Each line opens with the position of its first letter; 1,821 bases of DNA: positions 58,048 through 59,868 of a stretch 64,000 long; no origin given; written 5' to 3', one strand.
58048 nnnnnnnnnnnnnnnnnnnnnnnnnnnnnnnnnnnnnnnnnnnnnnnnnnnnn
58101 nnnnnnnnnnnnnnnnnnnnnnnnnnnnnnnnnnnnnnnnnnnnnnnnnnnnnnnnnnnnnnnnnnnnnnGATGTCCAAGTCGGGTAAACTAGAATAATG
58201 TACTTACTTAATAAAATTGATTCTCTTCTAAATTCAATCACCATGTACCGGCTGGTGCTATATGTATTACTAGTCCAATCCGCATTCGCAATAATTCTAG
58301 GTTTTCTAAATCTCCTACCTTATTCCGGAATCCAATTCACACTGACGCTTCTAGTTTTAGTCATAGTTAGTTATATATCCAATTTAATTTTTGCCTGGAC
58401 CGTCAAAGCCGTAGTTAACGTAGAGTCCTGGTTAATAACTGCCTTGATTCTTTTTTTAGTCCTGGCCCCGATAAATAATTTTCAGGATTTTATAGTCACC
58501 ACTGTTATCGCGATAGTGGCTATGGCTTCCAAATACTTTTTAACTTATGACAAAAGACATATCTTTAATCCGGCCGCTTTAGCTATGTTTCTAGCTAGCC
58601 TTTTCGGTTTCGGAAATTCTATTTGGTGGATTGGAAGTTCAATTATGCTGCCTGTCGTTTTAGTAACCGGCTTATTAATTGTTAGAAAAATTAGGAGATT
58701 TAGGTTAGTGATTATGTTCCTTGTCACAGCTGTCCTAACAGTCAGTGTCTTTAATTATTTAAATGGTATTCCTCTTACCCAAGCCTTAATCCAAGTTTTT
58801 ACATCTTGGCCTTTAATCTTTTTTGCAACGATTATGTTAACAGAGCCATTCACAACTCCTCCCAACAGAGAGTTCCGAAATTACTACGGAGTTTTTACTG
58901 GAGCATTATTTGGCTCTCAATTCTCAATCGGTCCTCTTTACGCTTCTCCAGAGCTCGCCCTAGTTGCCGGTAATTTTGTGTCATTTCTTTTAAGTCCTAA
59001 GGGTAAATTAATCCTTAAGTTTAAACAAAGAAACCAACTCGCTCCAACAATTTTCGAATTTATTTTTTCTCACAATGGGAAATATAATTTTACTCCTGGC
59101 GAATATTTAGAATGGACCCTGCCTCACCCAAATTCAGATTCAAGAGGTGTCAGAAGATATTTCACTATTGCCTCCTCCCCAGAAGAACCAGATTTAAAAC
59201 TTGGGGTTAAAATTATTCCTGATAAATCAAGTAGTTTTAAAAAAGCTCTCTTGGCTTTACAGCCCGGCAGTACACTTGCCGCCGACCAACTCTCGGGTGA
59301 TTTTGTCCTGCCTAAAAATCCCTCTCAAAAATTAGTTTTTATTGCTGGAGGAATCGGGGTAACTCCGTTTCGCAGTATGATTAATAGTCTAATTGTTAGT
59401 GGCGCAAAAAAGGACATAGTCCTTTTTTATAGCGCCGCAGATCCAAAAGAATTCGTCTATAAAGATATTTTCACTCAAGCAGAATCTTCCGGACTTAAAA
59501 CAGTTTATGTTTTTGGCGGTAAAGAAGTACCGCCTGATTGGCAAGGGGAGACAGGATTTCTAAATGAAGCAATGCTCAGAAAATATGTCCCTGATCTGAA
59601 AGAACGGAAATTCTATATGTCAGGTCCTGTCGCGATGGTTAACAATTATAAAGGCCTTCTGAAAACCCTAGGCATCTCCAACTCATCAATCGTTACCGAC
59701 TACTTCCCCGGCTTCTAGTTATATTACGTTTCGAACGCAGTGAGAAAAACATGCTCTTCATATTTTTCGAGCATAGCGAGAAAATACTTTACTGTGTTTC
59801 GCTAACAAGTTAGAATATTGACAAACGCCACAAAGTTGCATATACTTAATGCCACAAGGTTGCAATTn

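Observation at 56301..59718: Compact flavin-based transmembrane electron-transfer module: Fur-family regulator, NqrC-like FMN-binding protein, ApbE, and an NqrB/RnfD-FNR fusion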

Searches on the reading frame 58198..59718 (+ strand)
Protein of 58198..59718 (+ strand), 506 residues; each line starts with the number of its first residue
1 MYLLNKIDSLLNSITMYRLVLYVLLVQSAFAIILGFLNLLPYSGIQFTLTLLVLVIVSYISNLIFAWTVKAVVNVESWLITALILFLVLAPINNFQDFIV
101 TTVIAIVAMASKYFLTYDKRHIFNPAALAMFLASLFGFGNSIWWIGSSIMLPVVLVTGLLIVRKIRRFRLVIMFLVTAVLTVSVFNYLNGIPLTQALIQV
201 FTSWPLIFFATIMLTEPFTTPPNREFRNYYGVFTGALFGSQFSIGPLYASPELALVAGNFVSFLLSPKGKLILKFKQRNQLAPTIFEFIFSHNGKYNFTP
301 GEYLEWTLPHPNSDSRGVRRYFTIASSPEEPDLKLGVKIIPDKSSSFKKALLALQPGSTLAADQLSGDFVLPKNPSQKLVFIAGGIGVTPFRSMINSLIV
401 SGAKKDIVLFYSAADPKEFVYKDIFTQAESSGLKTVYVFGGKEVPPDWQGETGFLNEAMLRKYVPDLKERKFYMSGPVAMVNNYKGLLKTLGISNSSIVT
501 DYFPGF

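Call 3: search_protein_families(library=pfam, proteins=[window:58198-59718:+], max_evalue=0.01)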
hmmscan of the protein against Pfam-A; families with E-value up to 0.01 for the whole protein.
window:58198-59718:+ (506 aa): 2 families
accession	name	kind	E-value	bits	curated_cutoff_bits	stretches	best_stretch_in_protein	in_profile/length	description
PF00175.26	NAD_binding_1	-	5.3e-16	59.7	22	1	381-484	1-107/109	Oxidoreductase NAD-binding domain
PF03116.20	NQR2_RnfD_RnfE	-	1.9e-06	28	27.7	1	140-238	165-259/296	NQR2, RnfD, RnfE family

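Call 4: search_protein_families(library=ncbifam, proteins=[window:58198-59718:+], max_evalue=0.01)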
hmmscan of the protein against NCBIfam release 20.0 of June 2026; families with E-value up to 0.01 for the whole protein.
window:58198-59718:+ (506 aa): 20 families
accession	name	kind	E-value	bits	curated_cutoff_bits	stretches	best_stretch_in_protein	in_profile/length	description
NF009805.0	PRK13289.1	equivalog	1.5e-21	76.8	432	1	296-503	183-392/399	NO-inducible flavohemoprotein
NF058606.1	GlBtMonoRdsGbcB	equivalog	4.2e-21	75.2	500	1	286-494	31-238/362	glycine betaine monooxygenase reductase subunit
TIGR01941.1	nqrF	equivalog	1.3e-17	63.8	295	1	324-503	227-403/405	NADH:ubiquinone reductase (Na(+)-transporting) subunit F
NF005963.0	PRK08051.1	equivalog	2.5e-17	63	230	1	275-502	8-229/233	NAD(P)H-flavin reductase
NF045803.1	MethMoxFADbindMmoC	equivalog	2.9e-16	59.2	500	1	295-502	137-339/343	aromatic/alkene monooxygenase hydroxylase FAD-binding subunit MmoC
NF007964.0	PRK10684.1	equivalog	6.5e-16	58.2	383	1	280-503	19-237/333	NADH oxidoreductase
NF040810.1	BenC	equivalog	2.4e-15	56.5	430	1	281-503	115-330/333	benzoate 1,2-dioxygenase electron transfer component BenC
NF008822.0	PRK11872.1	equivalog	4.6e-14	52.2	402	1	291-503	130-335/341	anthranilate 1,2-dioxygenase electron transfer component AntC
TIGR02160.1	PA_CoA_Oxy5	hypoth_equivalog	1.6e-12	46.9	420.8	1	292-503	27-241/352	1,2-phenylacetyl-CoA epoxidase subunit PaaE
NF052252.1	flav_redu_LuxG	exception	5.3e-12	45.4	340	1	278-487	8-212/232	flavin mononucleotide reductase LuxG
NF008178.0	PRK10926.1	equivalog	7.6e-06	25.4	390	1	297-425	30-155/248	ferredoxin--NADP(+) reductase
NF040830.1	sulfhyd_ShyC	equivalog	3.6e-05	23.1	600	1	324-424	59-156/288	NAD(P)-dependent hydrogenase/sulfhydrogenase 2 subunit gamma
NF004859.0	PRK06214.1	equivalog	5e-05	22.1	432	1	364-433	380-450/539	sulfite reductase subunit alpha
TIGR01931.1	cysJ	equivalog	0.00012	20.8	668.15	1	368-422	442-497/597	assimilatory sulfite reductase (NADPH) flavoprotein subunit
NF006220.0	PRK08345.1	subfamily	0.00013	21.3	395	1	323-432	62-172/294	cytochrome-c3 hydrogenase subunit gamma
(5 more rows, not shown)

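Call 6: find_homologous_proteins(query=window:58198-59715:+, max_evalue=0.001)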
Query window:58198-59715:+ (506 aa): 7485 proteins with E <= 0.001 among 8000 candidates; the best 120 are listed.
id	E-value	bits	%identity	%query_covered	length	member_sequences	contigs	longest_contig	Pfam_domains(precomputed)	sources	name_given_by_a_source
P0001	0.0e+0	1065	94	100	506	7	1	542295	PF00175.27,PF03116.21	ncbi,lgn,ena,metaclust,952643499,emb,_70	metaclust:\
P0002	1.1e-265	900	78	100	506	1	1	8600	PF00175.27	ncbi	-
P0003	6.1e-263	891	77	100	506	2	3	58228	PF00175.27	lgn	-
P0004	1.3e-260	884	78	100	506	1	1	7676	PF00175.27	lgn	-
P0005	9.0e-257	871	76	100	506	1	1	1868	PF00175.27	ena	-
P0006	1.4e-233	794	71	100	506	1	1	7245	PF00175.27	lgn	-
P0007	9.9e-231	785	68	100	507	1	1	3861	PF00175.27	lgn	-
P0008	1.3e-227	775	69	100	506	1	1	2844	PF00175.27,PF03116.21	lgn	-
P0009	8.4e-227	772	68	100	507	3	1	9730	PF00175.27,PF03116.21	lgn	-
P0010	7.1e-226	769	68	100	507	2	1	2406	PF00175.27,PF03116.21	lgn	-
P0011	4.9e-224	763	67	100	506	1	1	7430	PF00175.27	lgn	-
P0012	4.3e-223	760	70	97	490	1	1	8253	PF00175.27,PF03116.21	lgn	-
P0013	4.8e-220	750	67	100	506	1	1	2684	PF00175.27,PF03116.21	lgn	-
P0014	2.2e-219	748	68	96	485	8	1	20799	PF00175.27,PF03116.21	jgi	-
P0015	6.1e-217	740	65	100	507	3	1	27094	PF00175.27,PF03116.21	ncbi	-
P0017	1.7e-214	731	65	100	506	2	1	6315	PF00175.27,PF03116.21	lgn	-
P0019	7.7e-214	729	64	100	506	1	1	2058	PF00175.27,PF03116.21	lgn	-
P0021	4.6e-213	727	65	98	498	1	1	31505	PF00175.27,PF03116.21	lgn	-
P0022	2.4e-212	724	65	100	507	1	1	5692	PF00175.27,PF03116.21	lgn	-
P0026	1.1e-209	716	64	100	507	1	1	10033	PF00175.27,PF03116.21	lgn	-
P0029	1.7e-206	705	62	100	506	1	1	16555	PF00175.27,PF03116.21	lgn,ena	-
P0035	7.4e-182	624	57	99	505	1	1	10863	PF00175.27,PF03116.21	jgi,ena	-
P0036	3.1e-180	618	57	99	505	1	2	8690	PF00175.27,PF03116.21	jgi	jgi:glycine betaine catabolism B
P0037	1.0e-179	617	56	99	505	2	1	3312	PF00175.27,PF03116.21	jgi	jgi:ferredoxin-NADP reductase/Na+-translocating ferredoxin:NAD+ oxidoreductase RnfD subunit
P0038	4.3e-178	611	55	99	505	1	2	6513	PF00175.27,PF03116.21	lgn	-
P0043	2.2e-175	603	56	100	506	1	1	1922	PF00175.27,PF03116.21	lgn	-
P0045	2.6e-174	599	56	99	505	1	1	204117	PF00175.27,PF03116.21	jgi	jgi:ferredoxin-NADP reductase/Na+-transporting NADH:ubiquinone oxidoreductase subunit NqrB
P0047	5.5e-174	598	57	99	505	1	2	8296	PF00175.27,PF03116.21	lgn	-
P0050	1.3e-172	593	55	99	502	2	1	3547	PF00175.27,PF03116.21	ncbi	-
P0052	2.1e-172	593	54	100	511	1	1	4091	PF00175.27,PF03116.21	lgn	-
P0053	5.4e-172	591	55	100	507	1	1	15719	PF00175.27,PF03116.21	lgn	-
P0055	2.2e-171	589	53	99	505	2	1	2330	PF00175.27,PF03116.21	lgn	-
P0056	2.7e-171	589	56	99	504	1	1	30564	PF00175.27,PF03116.21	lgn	-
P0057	3.3e-171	589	55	100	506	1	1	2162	PF00175.27,PF03116.21,PF08030.18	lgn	-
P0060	4.5e-170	585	53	99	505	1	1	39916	PF00175.27,PF03116.21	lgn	-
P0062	2.2e-169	583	53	100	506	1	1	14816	PF00175.27,PF03116.21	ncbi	-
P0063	3.4e-168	579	54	99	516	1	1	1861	PF00175.27,PF03116.21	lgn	-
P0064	1.0e-167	577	53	100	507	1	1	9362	PF00175.27,PF03116.21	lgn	-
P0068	9.2e-167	574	53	99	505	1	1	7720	PF00175.27,PF03116.21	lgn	-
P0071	3.5e-166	572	52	100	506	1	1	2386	PF00175.27,PF03116.21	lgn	-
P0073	2.3e-165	569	54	99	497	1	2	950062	PF00175.27,PF03116.21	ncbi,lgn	-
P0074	5.1e-165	568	53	100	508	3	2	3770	PF00175.27,PF03116.21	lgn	-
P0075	6.3e-165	568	53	100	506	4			PF00175.27,PF03116.21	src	-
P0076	6.6e-165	568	53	100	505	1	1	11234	PF00175.27,PF03116.21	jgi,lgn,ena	-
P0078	1.1e-164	567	52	100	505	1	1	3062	PF00175.27,PF03116.21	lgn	-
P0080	1.6e-164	567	52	100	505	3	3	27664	PF00175.27,PF03116.21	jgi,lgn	-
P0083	9.7e-164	564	53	99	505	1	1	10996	PF00175.27,PF03116.21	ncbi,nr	ncbi:MAG: oxidoreductase [bacterium]|nr:oxidoreductase [bacterium]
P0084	1.0e-163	564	52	100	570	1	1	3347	PF00175.27,PF03116.21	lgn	-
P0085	1.2e-163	564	50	100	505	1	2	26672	PF00175.27,PF03116.21,PF08030.18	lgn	-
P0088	8.7e-163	561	52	99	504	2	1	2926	PF00175.27,PF03116.21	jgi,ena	-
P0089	8.8e-163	561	54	97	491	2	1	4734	PF00175.27,PF03116.21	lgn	-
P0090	4.4e-162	559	51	100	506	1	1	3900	PF00175.27,PF03116.21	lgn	-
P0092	6.8e-162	558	51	99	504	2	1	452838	PF00175.27,PF03116.21,PF00970.31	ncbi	-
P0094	8.5e-162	558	51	100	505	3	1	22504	PF00175.27,PF03116.21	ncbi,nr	ncbi:MAG: RnfABCDGE type electron transport complex subunit D [Candidatus Levybacteria bacterium]|nr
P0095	8.8e-162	558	51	100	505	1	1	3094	PF00175.27,PF03116.21,PF08030.18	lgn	-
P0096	1.4e-161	557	50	99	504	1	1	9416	PF00175.27,PF03116.21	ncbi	-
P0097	1.4e-161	557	52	99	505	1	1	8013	PF00175.27,PF03116.21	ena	-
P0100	2.6e-161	556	55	97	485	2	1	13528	PF00175.27,PF03116.21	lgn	-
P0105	7.2e-161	555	51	100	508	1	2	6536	PF00175.27,PF03116.21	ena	-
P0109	1.4e-160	554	50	99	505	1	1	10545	PF00175.27,PF03116.21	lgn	-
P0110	1.7e-160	553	52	99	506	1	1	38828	PF00175.27,PF03116.21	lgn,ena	-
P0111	2.8e-160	553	53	100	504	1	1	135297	PF00175.27,PF03116.21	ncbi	-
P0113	4.5e-160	552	52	100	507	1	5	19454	PF00175.27,PF03116.21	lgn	-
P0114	5.4e-160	552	53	99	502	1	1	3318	PF00175.27,PF03116.21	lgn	-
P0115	5.8e-160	552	51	100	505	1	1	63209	PF00175.27,PF03116.21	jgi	jgi:glycine betaine catabolism B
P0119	1.6e-159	550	50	100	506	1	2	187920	PF00175.27,PF03116.21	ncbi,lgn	-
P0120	3.1e-159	549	50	100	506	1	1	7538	PF00175.27,PF03116.21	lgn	-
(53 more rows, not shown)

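Call 13: find_encoding_contigs(protein=P0001, flank=6000, max_places=3)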
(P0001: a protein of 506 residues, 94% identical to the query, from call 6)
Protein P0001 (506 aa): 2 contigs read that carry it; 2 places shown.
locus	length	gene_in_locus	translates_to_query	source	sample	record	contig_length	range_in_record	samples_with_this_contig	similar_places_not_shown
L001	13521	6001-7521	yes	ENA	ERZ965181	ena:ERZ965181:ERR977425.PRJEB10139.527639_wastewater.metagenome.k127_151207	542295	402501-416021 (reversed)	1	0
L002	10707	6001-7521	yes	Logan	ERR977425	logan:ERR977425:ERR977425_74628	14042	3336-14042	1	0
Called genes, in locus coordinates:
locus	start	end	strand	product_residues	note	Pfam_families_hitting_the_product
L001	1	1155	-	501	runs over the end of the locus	-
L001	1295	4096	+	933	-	PF07517:SecA_DEAD, PF01043:SecA_PP_bind, PF00271:Helicase_C (faint), PF21090:P-loop_SecA, PF07516:SecA_SW, PF02810:SEC-C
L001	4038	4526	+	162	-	PF01475:FUR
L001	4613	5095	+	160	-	-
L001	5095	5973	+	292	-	PF02424:ApbE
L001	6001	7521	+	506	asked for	PF03116:NQR2_RnfD_RnfE (faint), PF00175:NAD_binding_1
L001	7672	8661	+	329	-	-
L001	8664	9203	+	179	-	-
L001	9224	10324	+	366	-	PF07907:YibE_F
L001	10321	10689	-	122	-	PF01687:Flavokinase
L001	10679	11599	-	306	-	PF00892:EamA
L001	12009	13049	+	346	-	PF21338:Top1B_N_bact, PF01028:Topoisom_I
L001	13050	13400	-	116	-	PF01219:DAGK_prokar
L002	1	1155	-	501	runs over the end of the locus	-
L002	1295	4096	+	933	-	PF07517:SecA_DEAD, PF01043:SecA_PP_bind, PF00271:Helicase_C (faint), PF21090:P-loop_SecA, PF07516:SecA_SW, PF02810:SEC-C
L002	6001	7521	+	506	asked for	PF03116:NQR2_RnfD_RnfE (faint), PF00175:NAD_binding_1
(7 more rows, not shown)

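Call 20: search_solved_structures(query=A2, max_evalue=0.01, show_alignments=0)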
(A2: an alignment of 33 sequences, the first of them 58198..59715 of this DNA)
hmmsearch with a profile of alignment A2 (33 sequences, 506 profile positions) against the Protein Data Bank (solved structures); distinct sequences matched with E-value up to 0.01: 111 (the best 60 are shown).
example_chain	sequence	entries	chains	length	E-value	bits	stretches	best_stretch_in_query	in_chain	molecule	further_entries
7qty_A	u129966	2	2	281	6.1e-20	74.6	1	318-505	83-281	Na(+)-translocating NADH-quinone reductase subunit F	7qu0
7qu3_A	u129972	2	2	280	8.2e-20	74.2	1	316-505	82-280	Na(+)-translocating NADH-quinone reductase subunit F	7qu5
7xk3_F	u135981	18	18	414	3.9e-19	72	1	344-505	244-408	Na(+)-translocating NADH-quinone reductase subunit F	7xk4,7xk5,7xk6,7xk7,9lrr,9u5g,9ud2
4u9u_A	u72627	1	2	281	4e-19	71.9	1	343-505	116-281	Na(+)-translocating NADH-quinone reductase subunit F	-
8ad4_A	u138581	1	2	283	4.1e-19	71.9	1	343-505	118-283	Na(+)-translocating NADH-quinone reductase subunit F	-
4uaj_A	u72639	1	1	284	4.1e-19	71.9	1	343-505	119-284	Na(+)-translocating NADH-quinone reductase subunit F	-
8a1t_F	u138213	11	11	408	6.8e-19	71.2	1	344-505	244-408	Na(+)-translocating NADH-quinone reductase subunit F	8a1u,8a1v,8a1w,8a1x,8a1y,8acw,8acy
2r6h_A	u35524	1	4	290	6.9e-19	71.1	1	348-503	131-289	NADH:ubiquinone oxidoreductase, Na translocating, F subunit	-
4wqm_A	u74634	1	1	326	7.6e-19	71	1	265-503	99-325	Toluene-4-monooxygenase electron transfer component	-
8ad3_A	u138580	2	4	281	3.7e-18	68.8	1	343-501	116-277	Na(+)-translocating NADH-quinone reductase subunit F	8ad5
1qfj_A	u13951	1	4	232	3.7e-18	68.7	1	270-488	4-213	PROTEIN (FLAVIN REDUCTASE)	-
2eix_A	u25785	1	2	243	5.1e-18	68.3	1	267-493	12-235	NADH-cytochrome b5 reductase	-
7rom_A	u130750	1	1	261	2.1e-14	56.3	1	329-496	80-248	NADH-cytochrome b5 reductase 1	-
4eh1_A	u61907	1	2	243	2.2e-13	53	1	292-503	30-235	Flavohemoprotein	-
1cqx_A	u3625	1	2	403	2.3e-13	52.9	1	273-503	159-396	FLAVOHEMOPROTEIN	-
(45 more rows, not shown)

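Call 21: find_related_loci(query=A2, collection=genome_contigs, flank=6000)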
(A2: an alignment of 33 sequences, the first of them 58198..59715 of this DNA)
Query A2 (506 aa) in genome_contigs; peptide patterns used: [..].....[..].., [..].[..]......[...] (x = any residue, [..] = any of these).
600 stretches matched a pattern (row limit reached: there are more); 321 encode a relative of the query (tblastn E <= 1e-3); the best 80 are kept; 80 distinct loci.
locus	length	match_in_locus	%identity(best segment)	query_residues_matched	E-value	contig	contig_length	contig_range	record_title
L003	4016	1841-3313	47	4-506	3e-153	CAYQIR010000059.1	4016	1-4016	MAG TPA_asm: uncultured Candidatus Saccharibacteria bacterium isolate binchicken_co38_1169 genome assembly, contig: NODE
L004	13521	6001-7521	47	1-506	2e-145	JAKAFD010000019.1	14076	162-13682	MAG: bacterium isolate WY1.bin77 NODE_6724_length_14076_cov_3.143093, whole genome shotgun sequence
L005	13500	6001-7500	46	7-506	4e-143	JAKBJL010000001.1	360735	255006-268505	MAG: bacterium isolate DBS2-5.bin62 NODE_3_length_360735_cov_7.981462, whole genome shotgun sequence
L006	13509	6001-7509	47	4-506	2e-141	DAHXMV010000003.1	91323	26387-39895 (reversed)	MAG TPA_asm: Candidatus Amesbacteria bacterium isolate clean1627 NODE_3_length_91323_cov_18.121024, whole genome shotgun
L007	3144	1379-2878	47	7-506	2e-146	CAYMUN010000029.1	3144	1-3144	MAG TPA_asm: uncultured Candidatus Saccharibacteria bacterium isolate SRP200132_co1_276 genome assembly, contig: NODE_67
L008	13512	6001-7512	46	7-506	5e-135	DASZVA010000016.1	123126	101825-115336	MAG TPA_asm: Candidatus Peribacteraceae bacterium isolate SMAG_U6119 k141_573465, whole genome shotgun sequence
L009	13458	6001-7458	48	7-506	2e-134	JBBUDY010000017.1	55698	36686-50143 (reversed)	MAG: Patescibacteria group bacterium isolate H32-bin018_1 H32_bin018_1_000000000017, whole genome shotgun sequence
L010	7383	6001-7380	47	7-467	9e-132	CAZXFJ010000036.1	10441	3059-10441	MAG TPA_asm: uncultured Gammaproteobacteria bacterium isolate SRP292972_co1_15 genome assembly, contig: NODE_2637_length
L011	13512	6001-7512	45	3-505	4e-131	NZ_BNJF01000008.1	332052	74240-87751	Ktedonospora formicarum strain SOSP1-1 sequence08, whole genome shotgun sequence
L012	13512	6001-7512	45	7-506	7e-130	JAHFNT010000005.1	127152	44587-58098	MAG: Candidatus Nomurabacteria bacterium isolate nzgw487 NODE_108_length_127153_cov_5.038156, whole genome shotgun seque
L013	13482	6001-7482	42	3-506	1e-125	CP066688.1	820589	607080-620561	MAG: Candidatus Daviesbacteria bacterium isolate NC_groundwater_497_Ag_S-0.1um_39_22 chromosome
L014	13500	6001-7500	42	1-506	2e-123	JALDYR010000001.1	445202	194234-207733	MAG: Candidatus Saccharibacteria bacterium isolate MCT-ROC-43 NODE_2_length_445202_cov_58.846891, whole genome shotgun s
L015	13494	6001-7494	41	7-506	2e-118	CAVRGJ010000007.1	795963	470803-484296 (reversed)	MAG: uncultured Alphaproteobacteria bacterium isolate MFD05442.bin.1.334 genome assembly, contig: contig_24632, whole ge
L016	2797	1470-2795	47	7-448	4e-123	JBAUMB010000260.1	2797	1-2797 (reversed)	MAG: Anaerolineales bacterium isolate MFD05467_ilm_asm_bin9 k127_159588, whole genome shotgun sequence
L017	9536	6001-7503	39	7-506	3e-115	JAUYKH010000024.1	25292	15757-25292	MAG: bacterium isolate C24_metabat.bin.187 C24_k141_203954, whole genome shotgun sequence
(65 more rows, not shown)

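Call 31: predict_structure(alignment_id=A2)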
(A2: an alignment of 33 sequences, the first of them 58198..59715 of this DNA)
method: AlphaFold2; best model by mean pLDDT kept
length: 506 residues; sequences in the alignment: 33
mean_pLDDT: 86.2   pTM: 0.74
mean pLDDT of the five models: 86.2, 85.2, 85.1, 84.5, 82.8
residues with pLDDT >= 90: 233; 70-90: 238; 50-70: 32; < 50: 3
segments of 3 or more residues with pLDDT < 50: 504-506
pLDDT, mean of each block of 10 residues (from residue 1): 74 77 94 94 94 96 86 75 94 92 94 78 87 82 86 90 83 91 85 80 80 83 82 89 63 90 78 91 93 78 80 72 86 90 85 90 71 90 92 93 94 91 94 95 88 93 94 89 92 90 55
secondary structure, 60 per line:
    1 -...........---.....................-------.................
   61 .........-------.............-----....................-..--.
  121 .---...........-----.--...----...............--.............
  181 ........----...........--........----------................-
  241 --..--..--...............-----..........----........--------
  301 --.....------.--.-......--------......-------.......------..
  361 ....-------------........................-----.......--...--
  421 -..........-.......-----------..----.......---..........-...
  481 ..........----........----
elements in order: H2-12 H16-36 H44-69 H77-88 H95-114 H125-135 H151-165 H168-188 H193-203 H206-213 H224-239 H251-265 E271-280 E285-292 E303-307 E319-324 E333-338 H346-352 E359-364 E378-384 H385-401 E407-413 H422-431 E433-439 H457-463 E470-476 H478-490 E498-502

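Call 36: fold_search(model_id=the predicted structure, library=pdb)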
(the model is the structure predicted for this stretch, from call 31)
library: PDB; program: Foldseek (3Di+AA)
matches with E <= 10: 987; with E <= 0.001: 312
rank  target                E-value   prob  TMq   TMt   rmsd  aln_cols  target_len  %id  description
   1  4wqm                  1.5e-16  1.00  0.40  0.60   3.2       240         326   27  Structure of the toluene 4-monooxygenase NADH oxidoreductase T4moF, K270S K271S variant (released 2015-09-09)
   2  6o0a                  3.0e-16  1.00  0.43  0.56   8.9       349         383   18  Crystal structure of flavohemoglobin from Malassezia yamatoensis with bound FAD and heme determined by iron SAD phasing (released 2019-03-06)
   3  5ogx                  7.5e-16  1.00  0.41  0.61   2.5       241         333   21  Crystal structure of Amycolatopsis cytochrome P450 reductase GcoB. (released 2018-07-04)
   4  1gvh                  8.7e-16  1.00  0.43  0.54   6.8       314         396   16  The X-ray structure of ferric Escherichia coli flavohemoglobin reveals an unespected geometry of the distal heme pocket (released 2002-08-06)
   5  8a1t_F                2.7e-15  1.00  0.43  0.53   4.0       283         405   21  Sodium pumping NADH-quinone oxidoreductase (released 2023-06-14)
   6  2r6h_A                3.3e-15  1.00  0.41  0.71   4.6       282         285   20  Crystal structure of the domain comprising the NAD binding and the FAD binding regions of the NADH:ubiquinone oxidored (released 2007-09-11)
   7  8ad4_A                3.8e-15  1.00  0.41  0.72   4.1       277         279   21  X-ray structure of NqrF(129-408)of Vibrio cholerae in complex with NADH (released 2023-07-12)
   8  7qty                  4.9e-15  1.00  0.42  0.73   4.1       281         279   24  X-ray structure of FAD domain of NqrF of Klebsiella pneumoniae (released 2022-02-09)
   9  7qu3                  5.7e-15  1.00  0.41  0.72   5.0       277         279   20  X-ray structure of FAD domain of NqrF of Pseudomonas aeruginosa (released 2022-02-09)
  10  2r6h_B                6.6e-15  1.00  0.41  0.70   4.6       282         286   19  Crystal structure of the domain comprising the NAD binding and the FAD binding regions of the NADH:ubiquinone oxidored (released 2007-09-11)
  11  7qu5                  7.0e-15  1.00  0.41  0.72   5.0       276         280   21  X-ray structure of FAD domain of NqrF of Pseudomonas aeruginosa (released 2022-02-09)
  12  8ad0_F                9.0e-15  1.00  0.41  0.51   4.1       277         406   21  X-ray structure of Na+-NQR from Vibrio cholerae in different conformation at 3.1 A (released 2023-07-12)
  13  8ad4_B                9.5e-15  1.00  0.41  0.72   4.7       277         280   21  X-ray structure of NqrF(129-408)of Vibrio cholerae in complex with NADH (released 2023-07-12)
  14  8acw_F                1.4e-14  1.00  0.42  0.51   4.0       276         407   21  X-ray structure of Na+-NQR from Vibrio cholerae at 3.4 A resolution (released 2023-07-12)
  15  8ad5_A                1.6e-14  1.00  0.41  0.71   4.8       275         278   21  X-ray structure of NqrF(129-408)of Vibrio cholerae variant F406A (released 2023-07-12)
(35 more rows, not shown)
